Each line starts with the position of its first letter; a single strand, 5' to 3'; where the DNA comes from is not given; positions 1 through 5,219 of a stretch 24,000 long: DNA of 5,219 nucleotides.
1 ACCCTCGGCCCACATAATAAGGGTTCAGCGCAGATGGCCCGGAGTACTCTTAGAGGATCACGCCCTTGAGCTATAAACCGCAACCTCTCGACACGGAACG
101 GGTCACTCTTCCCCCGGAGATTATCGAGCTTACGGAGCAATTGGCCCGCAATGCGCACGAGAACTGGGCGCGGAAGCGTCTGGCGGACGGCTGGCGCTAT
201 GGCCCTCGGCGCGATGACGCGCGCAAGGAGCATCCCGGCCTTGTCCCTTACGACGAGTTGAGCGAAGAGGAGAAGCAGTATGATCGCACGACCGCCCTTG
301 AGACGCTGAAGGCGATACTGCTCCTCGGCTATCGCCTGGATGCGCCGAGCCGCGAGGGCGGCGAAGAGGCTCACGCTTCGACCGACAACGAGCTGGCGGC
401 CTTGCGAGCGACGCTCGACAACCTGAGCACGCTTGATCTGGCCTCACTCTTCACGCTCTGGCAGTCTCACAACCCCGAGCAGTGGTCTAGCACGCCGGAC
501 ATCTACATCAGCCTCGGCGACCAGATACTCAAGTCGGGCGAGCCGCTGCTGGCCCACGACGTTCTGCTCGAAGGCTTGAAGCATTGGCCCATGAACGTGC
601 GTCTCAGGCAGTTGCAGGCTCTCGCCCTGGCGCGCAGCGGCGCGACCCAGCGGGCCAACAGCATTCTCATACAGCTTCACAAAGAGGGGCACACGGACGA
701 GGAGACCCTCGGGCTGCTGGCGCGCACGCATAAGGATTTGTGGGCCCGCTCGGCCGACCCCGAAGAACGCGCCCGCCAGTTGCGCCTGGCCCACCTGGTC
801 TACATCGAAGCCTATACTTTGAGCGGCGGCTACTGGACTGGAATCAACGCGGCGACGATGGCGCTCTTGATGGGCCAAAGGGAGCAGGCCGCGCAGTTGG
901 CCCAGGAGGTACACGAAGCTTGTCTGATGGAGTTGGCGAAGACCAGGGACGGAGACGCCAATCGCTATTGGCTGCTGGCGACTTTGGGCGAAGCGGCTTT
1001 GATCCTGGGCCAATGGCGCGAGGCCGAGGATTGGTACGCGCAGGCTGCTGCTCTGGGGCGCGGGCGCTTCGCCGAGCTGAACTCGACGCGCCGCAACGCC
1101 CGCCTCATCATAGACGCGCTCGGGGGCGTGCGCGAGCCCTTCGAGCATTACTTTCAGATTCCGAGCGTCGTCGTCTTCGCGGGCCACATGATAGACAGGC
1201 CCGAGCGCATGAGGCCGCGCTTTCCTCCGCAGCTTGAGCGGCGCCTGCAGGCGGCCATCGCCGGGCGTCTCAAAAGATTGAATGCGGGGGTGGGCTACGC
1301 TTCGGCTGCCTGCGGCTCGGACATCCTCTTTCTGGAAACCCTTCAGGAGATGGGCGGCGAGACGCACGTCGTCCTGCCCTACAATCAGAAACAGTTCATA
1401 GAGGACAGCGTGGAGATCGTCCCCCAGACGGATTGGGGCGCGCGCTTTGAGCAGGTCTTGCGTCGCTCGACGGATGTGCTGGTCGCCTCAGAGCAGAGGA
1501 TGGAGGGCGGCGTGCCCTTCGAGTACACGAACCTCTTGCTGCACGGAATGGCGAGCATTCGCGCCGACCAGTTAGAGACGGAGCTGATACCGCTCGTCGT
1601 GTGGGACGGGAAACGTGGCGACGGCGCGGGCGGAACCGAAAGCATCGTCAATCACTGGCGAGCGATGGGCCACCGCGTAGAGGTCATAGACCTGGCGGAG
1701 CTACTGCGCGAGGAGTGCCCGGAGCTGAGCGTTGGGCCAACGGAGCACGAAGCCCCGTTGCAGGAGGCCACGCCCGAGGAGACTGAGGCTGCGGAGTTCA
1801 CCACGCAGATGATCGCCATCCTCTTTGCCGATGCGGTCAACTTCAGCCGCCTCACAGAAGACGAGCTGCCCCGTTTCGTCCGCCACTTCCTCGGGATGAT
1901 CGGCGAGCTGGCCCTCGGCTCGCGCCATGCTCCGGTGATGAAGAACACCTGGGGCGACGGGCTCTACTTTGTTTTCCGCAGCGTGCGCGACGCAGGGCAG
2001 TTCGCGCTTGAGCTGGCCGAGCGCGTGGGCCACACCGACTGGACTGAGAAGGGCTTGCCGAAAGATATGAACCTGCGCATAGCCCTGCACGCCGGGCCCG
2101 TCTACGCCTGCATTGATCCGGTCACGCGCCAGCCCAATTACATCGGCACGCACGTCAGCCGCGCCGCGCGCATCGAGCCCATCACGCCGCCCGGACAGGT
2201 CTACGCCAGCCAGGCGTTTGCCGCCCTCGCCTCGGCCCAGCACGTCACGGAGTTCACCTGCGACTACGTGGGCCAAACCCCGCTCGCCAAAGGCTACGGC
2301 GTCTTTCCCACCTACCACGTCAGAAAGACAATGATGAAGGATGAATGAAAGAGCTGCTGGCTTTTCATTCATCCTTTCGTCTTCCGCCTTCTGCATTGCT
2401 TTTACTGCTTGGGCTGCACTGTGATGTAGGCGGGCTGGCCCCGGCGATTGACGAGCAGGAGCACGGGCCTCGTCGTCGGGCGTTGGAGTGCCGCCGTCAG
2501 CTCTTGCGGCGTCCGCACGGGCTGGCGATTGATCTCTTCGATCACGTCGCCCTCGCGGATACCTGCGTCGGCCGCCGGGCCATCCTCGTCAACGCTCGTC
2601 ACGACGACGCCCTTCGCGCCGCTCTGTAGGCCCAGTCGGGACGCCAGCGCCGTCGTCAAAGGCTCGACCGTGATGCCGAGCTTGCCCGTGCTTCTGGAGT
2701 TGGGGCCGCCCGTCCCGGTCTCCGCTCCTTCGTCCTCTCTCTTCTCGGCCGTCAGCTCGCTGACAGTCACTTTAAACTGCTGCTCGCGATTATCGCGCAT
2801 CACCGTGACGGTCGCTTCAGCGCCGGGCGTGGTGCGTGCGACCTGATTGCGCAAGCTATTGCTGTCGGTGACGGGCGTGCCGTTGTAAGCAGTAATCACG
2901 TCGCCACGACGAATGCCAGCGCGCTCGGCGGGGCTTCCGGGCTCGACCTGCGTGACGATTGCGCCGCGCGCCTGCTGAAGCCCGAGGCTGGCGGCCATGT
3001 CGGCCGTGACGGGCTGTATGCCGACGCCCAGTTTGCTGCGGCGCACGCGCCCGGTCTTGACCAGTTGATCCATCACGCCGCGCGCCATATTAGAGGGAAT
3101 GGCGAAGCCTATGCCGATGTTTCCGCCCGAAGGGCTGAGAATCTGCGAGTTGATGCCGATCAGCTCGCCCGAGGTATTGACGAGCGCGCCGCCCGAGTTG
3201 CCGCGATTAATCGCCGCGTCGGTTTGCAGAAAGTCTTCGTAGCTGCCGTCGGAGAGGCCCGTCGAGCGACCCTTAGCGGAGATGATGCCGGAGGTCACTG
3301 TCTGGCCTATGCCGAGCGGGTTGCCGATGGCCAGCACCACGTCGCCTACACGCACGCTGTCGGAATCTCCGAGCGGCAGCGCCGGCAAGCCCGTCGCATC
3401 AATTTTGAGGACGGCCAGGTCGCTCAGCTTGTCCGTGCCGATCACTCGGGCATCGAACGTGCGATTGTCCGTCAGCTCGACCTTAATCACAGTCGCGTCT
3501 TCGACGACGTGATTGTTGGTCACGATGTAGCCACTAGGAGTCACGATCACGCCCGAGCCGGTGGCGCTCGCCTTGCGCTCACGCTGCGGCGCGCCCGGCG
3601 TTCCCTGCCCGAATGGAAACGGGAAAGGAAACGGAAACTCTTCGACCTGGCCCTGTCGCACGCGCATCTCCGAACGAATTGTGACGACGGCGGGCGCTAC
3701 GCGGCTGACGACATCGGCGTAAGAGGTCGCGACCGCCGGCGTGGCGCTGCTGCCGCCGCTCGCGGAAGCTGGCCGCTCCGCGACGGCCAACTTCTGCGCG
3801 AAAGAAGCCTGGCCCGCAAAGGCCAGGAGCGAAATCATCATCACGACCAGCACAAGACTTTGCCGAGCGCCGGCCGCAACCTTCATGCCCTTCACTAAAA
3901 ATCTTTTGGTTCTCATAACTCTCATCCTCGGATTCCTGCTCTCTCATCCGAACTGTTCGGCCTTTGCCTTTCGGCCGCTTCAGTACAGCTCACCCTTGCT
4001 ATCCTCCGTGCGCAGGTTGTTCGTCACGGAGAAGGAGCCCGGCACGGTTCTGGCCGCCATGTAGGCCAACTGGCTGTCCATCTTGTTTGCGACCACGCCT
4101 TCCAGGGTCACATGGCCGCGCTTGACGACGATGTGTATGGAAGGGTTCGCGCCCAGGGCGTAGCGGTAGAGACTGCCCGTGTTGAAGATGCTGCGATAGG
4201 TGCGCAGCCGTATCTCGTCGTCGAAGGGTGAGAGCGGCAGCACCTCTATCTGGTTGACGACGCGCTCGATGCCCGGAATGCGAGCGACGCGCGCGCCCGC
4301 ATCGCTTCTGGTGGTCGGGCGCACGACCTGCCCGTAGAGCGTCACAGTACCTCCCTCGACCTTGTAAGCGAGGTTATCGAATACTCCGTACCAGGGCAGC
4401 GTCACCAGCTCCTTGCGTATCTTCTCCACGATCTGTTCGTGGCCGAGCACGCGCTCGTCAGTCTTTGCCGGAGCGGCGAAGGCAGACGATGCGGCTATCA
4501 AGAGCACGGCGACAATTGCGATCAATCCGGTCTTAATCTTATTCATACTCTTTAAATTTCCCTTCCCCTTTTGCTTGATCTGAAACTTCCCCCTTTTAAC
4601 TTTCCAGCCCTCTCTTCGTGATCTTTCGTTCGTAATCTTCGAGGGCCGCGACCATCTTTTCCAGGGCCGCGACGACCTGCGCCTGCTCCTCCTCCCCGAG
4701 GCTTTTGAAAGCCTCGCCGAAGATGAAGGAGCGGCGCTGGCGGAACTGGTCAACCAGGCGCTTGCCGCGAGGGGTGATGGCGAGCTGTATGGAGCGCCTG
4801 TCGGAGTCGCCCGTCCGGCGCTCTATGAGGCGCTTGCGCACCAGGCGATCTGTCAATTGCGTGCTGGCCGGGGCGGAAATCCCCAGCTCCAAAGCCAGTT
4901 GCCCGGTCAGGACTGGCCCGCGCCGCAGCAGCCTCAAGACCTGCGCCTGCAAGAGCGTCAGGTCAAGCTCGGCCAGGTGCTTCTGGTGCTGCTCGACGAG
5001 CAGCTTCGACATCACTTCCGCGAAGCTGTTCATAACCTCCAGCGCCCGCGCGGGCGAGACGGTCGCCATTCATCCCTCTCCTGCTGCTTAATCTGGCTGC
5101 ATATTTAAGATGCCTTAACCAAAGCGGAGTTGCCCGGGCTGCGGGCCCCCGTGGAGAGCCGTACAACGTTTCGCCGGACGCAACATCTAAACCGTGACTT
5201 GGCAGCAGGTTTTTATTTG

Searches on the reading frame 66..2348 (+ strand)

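Call 8: search_protein_families(library=pfam, proteins=[window:66-2348:+], max_evalue=0.001)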
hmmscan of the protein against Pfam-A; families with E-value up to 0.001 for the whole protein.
window:66-2348:+ (760 aa): 4 families
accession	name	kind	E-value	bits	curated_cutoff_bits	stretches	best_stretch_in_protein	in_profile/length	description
PF02026.21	RyR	-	9.7e-34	115.9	27.4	1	3-92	1-90/91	RyR domain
PF20308.4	TPR-S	-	1.2e-19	71.2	27.6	1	168-265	9-101/102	Tetratricopeptide Repeats-Sensor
PF00211.25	Guanylate_cyc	-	3.6e-08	33.6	21.9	1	580-751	6-180/183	Adenylate and Guanylate cyclase catalytic domain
PF13281.12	MAP3K_TRAF_bd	-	4e-07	29.8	24.1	1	176-313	172-312/371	MAP3K TRAFs-binding domain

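Call 92: search_protein_families(library=ncbifam, proteins=[window:66-2348:+], max_evalue=0.001)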
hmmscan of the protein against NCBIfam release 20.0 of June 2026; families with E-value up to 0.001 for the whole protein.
window:66-2348:+ (760 aa): 0 families

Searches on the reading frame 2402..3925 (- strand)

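Call 8: search_protein_families(library=pfam, proteins=[window:2402-3925:-], max_evalue=0.001)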
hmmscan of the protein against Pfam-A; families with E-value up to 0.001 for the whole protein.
window:2402-3925:- (507 aa): 7 families
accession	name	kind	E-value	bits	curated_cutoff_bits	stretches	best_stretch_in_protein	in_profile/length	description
PF13365.12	Trypsin_2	-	1.4e-34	120.3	27.6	1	123-258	1-144/144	Trypsin-like peptidase domain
PF13180.12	PDZ_2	-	8.8e-32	109.7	27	2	299-388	3-80/80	PDZ domain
PF17820.7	PDZ_6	-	6.9e-30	103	27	2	441-494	1-54/54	PDZ domain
PF00595.29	PDZ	-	5.5e-24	84.8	23.2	2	295-376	8-81/81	PDZ domain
PF00089.32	Trypsin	-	2.2e-19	70.6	20.6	1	120-281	24-216/220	Trypsin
PF14685.13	PDZ_Tricorn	-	1.2e-08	35.3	25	0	445-497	27-81/88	Tricorn protease PDZ domain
PF19805.5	DUF6288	-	0.00011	22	26.3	0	324-387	5-73/402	Family of unknown function (DUF6288)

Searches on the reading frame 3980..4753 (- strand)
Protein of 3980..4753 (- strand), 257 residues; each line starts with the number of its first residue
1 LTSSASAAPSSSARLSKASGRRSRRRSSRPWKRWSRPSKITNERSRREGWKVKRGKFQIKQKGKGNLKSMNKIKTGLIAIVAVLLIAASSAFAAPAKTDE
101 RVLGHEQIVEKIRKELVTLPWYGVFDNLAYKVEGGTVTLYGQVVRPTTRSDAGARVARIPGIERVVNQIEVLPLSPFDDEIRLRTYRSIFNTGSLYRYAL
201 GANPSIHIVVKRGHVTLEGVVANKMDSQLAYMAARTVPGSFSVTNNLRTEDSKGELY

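Call 8: search_protein_families(library=pfam, proteins=[window:3980-4753:-], max_evalue=0.001)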
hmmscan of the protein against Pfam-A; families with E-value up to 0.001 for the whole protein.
window:3980-4753:- (257 aa): 1 family
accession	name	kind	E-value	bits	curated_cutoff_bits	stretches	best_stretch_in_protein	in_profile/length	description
PF04972.22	BON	-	2.6e-19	69.7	27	2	203-249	16-67/69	BON domain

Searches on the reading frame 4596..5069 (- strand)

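Call 8: search_protein_families(library=pfam, proteins=[window:4596-5069:-], max_evalue=0.001)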
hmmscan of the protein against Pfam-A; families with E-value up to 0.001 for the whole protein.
window:4596-5069:- (157 aa): 4 families
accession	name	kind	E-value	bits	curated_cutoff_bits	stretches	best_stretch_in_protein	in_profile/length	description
PF12802.13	MarR_2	-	5.2e-11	43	27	1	36-93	2-61/61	MarR family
PF01047.28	MarR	-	5.3e-07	29.9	24.6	1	37-94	1-59/59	MarR family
PF13463.12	HTH_27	-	0.00011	22.8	22.2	1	37-102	1-68/68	Winged helix DNA-binding domain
PF25213.1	HVO_A0261_N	-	0.00066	19.9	35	0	41-111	13-76/86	HVO_A0261 N-terminal domain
